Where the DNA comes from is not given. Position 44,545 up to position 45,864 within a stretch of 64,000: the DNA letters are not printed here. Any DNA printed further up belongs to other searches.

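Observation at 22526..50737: A 14-bp LacI-type palindrome occurs five times, always intergenic, defining a ~28-kb candidate regulon of unknown substrate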

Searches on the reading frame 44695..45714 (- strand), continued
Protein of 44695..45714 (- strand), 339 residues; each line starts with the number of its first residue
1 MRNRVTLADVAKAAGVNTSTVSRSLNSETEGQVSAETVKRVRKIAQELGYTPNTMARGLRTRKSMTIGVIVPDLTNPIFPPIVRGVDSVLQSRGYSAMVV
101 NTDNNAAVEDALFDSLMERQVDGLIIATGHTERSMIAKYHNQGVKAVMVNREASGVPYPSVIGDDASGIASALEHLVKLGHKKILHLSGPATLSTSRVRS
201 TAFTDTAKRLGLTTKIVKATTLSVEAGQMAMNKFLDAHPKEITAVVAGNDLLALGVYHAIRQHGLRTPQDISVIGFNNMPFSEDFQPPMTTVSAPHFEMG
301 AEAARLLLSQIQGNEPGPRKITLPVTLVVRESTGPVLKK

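Call 41: search_protein_families(library=pfam, proteins=[L056:620-1882:-, L015:15888-16586:-, L015:1118-1942:-, L027:14-1762:+, L066:19862-20971:+, L027:7976-8833:-, L082:12739-13731:-, L074:14262-15149:-, L081:7888-8856:-, L017:5193-6884:+], max_evalue=0.00001)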
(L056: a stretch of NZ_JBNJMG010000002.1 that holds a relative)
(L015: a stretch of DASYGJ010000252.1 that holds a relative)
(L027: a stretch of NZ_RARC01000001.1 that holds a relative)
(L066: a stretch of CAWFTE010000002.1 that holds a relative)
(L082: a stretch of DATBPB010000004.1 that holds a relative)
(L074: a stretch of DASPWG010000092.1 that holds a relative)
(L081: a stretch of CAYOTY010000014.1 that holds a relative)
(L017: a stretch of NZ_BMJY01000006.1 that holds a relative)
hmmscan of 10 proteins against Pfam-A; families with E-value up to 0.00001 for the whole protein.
L056:620-1882:- (420 aa): 3 families
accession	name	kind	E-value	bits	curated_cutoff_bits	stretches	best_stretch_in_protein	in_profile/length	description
PF00198.28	2-oxoacid_dh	-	4.4e-78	262.4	23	1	199-419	5-231/232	2-oxoacid dehydrogenases acyltransferase (catalytic domain)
PF00364.28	Biotin_lipoyl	-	7.4e-14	51.8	22.1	1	5-76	3-73/73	Biotin-requiring enzyme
PF02817.22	E3_binding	-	1.1e-13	51.6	23.7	1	131-165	1-35/36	e3 binding domain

L015:15888-16586:- (232 aa): 2 families
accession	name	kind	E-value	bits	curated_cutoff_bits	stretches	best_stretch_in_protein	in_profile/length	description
PF07729.17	FCD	-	7.8e-24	84.9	24.3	1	86-208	1-124/125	FCD domain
PF00392.27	GntR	-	3.2e-16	59.2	27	1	16-74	3-62/64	Bacterial regulatory proteins, gntR family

L015:1118-1942:- (274 aa): 4 families
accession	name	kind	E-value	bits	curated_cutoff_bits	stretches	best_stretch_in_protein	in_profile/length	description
PF13561.12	adh_short_C2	-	7.8e-58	196.3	27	1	43-270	6-234/236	Enoyl-(Acyl carrier protein) reductase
PF00106.31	adh_short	-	3.1e-52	177.3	26.6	1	36-222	3-189/195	short chain dehydrogenase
PF08659.16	KR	-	2.4e-11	44.3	22.6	1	36-184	3-151/180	KR domain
PF23441.1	SDR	-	2e-07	31.1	27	1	28-247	2-233/258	SDR-like rossmann domain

L027:14-1762:+ (582 aa): 2 families
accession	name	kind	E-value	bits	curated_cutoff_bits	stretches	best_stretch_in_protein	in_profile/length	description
PF02738.23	MoCoBD_1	-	2.1e-27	96.2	27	2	160-301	22-165/244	Molybdopterin cofactor-binding domain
PF20256.3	MoCoBD_2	-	1.6e-15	57.9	27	1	419-523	179-283/283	Molybdopterin cofactor-binding domain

L066:19862-20971:+ (369 aa): 2 families
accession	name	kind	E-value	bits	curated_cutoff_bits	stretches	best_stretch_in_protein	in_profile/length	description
PF02779.29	Transket_pyr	-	4.2e-41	140.9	27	1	46-220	3-173/174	Transketolase, pyrimidine binding domain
PF02780.25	Transketolase_C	-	1.1e-30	106.5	25.9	1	234-356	1-124/124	Transketolase, C-terminal domain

L027:7976-8833:- (285 aa): 1 family
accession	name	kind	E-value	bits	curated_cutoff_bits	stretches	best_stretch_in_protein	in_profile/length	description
PF00528.27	BPD_transp_1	-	9.4e-24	84.6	26.4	1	106-275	1-181/184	Binding-protein-dependent transport system inner membrane component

L082:12739-13731:- (330 aa): 2 families
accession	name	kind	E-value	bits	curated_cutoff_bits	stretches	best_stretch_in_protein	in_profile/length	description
PF00676.26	E1_dh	-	3.9e-38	131.5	22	1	38-320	19-298/300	Dehydrogenase E1 component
PF00456.26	Transketolase_N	-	9.6e-07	28.5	22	1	114-244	105-243/334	Transketolase, thiamine diphosphate binding domain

L074:14262-15149:- (295 aa): 0 families

L081:7888-8856:- (322 aa): 2 families
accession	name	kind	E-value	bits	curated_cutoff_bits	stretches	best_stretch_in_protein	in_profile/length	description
PF00528.27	BPD_transp_1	-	5.4e-37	127.7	26.4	1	111-320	1-183/184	Binding-protein-dependent transport system inner membrane component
PF19300.4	BPD_transp_1_N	-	1.4e-06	28.9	23.8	1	1-74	1-75/114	Binding-prot-dependent transport system membrane comp, N-term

L017:5193-6884:+ (563 aa): 2 families
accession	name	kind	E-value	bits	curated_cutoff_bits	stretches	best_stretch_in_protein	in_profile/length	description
PF07969.17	Amidohydro_3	-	2.1e-91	308.2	29.7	1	58-536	1-471/472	Amidohydrolase family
PF01979.26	Amidohydro_1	-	3.5e-08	33.5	25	1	207-530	28-335/345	Amidohydrolase family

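Call 53: find_encoding_contigs(protein=P0003, flank=10000, max_places=2)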
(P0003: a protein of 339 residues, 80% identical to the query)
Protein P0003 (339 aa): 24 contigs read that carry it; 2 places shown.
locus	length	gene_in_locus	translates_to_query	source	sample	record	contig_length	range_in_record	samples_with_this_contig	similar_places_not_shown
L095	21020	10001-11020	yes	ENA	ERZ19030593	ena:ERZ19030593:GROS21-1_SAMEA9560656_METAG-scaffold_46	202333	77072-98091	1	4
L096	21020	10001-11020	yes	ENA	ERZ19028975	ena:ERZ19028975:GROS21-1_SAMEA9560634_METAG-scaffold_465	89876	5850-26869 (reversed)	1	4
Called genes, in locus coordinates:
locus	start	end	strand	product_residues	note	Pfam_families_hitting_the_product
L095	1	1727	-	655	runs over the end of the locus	PF00664:ABC_membrane, PF00005:ABC_tran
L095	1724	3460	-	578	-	PF00664:ABC_membrane, PF00005:ABC_tran, PF02463:SMC_N (faint)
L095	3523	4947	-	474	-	PF00171:Aldedh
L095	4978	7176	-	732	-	PF00676:E1_dh, PF02779:Transket_pyr, PF02780:Transketolase_C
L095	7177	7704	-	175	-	PF00903:Glyoxalase (weak), PF13669:Glyoxalase_4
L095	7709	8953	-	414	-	PF00557:Peptidase_M24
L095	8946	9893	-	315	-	PF01488:Shikimate_DH (weak), PF02826:2-Hacid_dh_C (faint), PF03446:NAD_binding_2, PF03807:F420_oxidored, PF13241:NAD_binding_7 (faint), PF14833:NAD_binding_11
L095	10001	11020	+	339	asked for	PF00356:LacI, PF00532:Peripla_BP_1, PF13407:Peripla_BP_4, PF13377:Peripla_BP_3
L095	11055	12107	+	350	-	PF06500:FrsA-like, PF00561:Abhydrolase_1 (weak), PF12146:Hydrolase_4 (weak), PF12697:Abhydrolase_6, PF00326:Peptidase_S9, PF12740:PETase (faint), PF05728:UPF0227 (weak), PF01738:DLH (weak)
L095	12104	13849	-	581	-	PF02129:Peptidase_S15, PF08530:PepX_C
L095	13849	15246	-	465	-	PF07690:MFS_1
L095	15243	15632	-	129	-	-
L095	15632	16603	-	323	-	PF08240:ADH_N, PF00107:ADH_zinc_N, PF13602:ADH_zinc_N_2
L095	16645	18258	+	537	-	PF01266:DAO (faint), PF01593:Amino_oxidase, PF13450:NAD_binding_8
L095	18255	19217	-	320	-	PF00701:DHDPS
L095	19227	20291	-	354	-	PF06500:FrsA-like, PF02129:Peptidase_S15, PF12146:Hydrolase_4 (weak), PF00561:Abhydrolase_1, PF00326:Peptidase_S9 (weak)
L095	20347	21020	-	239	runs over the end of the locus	PF00005:ABC_tran, PF02463:SMC_N (faint), PF13555:AAA_29 (weak), PF13304:AAA_21 (weak)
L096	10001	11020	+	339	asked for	PF00356:LacI, PF00532:Peripla_BP_1, PF13407:Peripla_BP_4, PF13377:Peripla_BP_3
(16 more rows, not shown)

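Call 54: find_encoding_contigs(protein=P0009, flank=10000, max_places=2)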
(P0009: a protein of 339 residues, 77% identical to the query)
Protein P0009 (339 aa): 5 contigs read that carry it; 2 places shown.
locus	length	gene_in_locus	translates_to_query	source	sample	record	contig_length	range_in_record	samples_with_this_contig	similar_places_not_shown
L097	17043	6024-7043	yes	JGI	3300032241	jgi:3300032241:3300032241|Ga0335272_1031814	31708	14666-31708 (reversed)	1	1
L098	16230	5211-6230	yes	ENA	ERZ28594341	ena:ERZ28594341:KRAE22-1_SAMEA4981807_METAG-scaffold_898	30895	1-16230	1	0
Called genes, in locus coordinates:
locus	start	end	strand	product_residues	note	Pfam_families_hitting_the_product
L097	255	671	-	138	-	-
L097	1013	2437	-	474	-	PF00171:Aldedh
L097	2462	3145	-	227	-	PF02780:Transketolase_C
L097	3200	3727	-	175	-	PF00903:Glyoxalase (faint), PF13669:Glyoxalase_4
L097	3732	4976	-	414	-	PF00557:Peptidase_M24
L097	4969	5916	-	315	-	PF01488:Shikimate_DH (weak), PF02826:2-Hacid_dh_C (faint), PF03446:NAD_binding_2, PF03807:F420_oxidored, PF14833:NAD_binding_11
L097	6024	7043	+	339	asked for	PF00356:LacI, PF00532:Peripla_BP_1, PF13407:Peripla_BP_4, PF13377:Peripla_BP_3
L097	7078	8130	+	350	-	PF06500:FrsA-like, PF12740:PETase (faint), PF00561:Abhydrolase_1, PF12146:Hydrolase_4 (weak), PF12697:Abhydrolase_6, PF00326:Peptidase_S9, PF05728:UPF0227 (weak), PF01738:DLH (faint), +1 more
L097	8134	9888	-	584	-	PF02129:Peptidase_S15, PF08530:PepX_C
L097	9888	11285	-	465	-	PF07690:MFS_1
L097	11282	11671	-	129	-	-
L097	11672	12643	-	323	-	PF08240:ADH_N, PF00107:ADH_zinc_N, PF13602:ADH_zinc_N_2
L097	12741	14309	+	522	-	PF01266:DAO (faint), PF01593:Amino_oxidase, PF13450:NAD_binding_8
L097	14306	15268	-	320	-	PF00701:DHDPS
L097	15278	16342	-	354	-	PF06500:FrsA-like (weak), PF02129:Peptidase_S15 (weak), PF12146:Hydrolase_4 (weak), PF00561:Abhydrolase_1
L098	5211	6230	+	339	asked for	PF00356:LacI, PF00532:Peripla_BP_1, PF13407:Peripla_BP_4, PF13377:Peripla_BP_3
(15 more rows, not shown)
